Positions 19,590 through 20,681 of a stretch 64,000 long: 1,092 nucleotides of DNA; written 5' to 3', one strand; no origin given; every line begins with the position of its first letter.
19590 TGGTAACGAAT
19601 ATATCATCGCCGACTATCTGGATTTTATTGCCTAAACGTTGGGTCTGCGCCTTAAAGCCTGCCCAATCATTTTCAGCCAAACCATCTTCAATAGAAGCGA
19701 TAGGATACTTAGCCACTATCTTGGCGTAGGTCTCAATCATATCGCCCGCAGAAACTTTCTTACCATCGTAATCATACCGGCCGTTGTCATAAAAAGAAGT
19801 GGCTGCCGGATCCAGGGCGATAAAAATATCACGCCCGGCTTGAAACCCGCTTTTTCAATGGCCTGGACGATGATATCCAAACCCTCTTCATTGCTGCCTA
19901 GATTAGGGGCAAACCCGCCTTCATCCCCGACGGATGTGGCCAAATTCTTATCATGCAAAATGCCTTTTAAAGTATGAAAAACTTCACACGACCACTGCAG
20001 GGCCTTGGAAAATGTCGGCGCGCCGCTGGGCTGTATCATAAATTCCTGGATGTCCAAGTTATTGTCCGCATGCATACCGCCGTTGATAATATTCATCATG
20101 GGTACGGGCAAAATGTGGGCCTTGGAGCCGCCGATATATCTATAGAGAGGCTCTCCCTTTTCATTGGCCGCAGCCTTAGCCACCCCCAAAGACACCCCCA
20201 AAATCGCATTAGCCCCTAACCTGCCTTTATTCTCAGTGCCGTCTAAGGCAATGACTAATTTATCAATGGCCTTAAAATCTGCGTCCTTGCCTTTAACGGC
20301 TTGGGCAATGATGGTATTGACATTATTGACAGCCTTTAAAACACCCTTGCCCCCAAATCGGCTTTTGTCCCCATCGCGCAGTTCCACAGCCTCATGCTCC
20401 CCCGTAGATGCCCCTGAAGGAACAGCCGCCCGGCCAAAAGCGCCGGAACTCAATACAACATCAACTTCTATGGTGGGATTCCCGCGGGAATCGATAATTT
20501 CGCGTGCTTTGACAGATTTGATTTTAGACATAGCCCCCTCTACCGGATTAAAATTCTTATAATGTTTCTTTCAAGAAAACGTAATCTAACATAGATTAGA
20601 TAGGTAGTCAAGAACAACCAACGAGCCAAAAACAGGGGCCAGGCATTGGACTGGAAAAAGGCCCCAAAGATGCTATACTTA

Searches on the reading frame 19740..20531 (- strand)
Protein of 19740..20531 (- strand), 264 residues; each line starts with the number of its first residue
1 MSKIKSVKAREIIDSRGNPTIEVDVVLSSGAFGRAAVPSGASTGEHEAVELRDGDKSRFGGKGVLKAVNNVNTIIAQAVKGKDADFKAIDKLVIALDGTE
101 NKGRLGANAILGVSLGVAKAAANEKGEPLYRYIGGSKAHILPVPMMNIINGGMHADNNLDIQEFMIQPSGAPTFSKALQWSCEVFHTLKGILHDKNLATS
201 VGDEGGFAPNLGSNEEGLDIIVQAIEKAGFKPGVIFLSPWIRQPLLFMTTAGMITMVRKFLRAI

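Call 50: search_protein_families(library=pfam, proteins=[window:19740-20531:-], max_evalue=0.00001)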
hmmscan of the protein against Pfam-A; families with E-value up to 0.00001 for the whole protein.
window:19740-20531:- (264 aa): 2 families
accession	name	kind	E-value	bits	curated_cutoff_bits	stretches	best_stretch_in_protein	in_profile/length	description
PF03952.21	Enolase_N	-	4.7e-58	195.5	35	1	4-133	1-131/131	Enolase, N-terminal domain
PF00113.28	Enolase_C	-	7.7e-42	144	21.5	1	139-234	2-99/296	Enolase, C-terminal TIM barrel domain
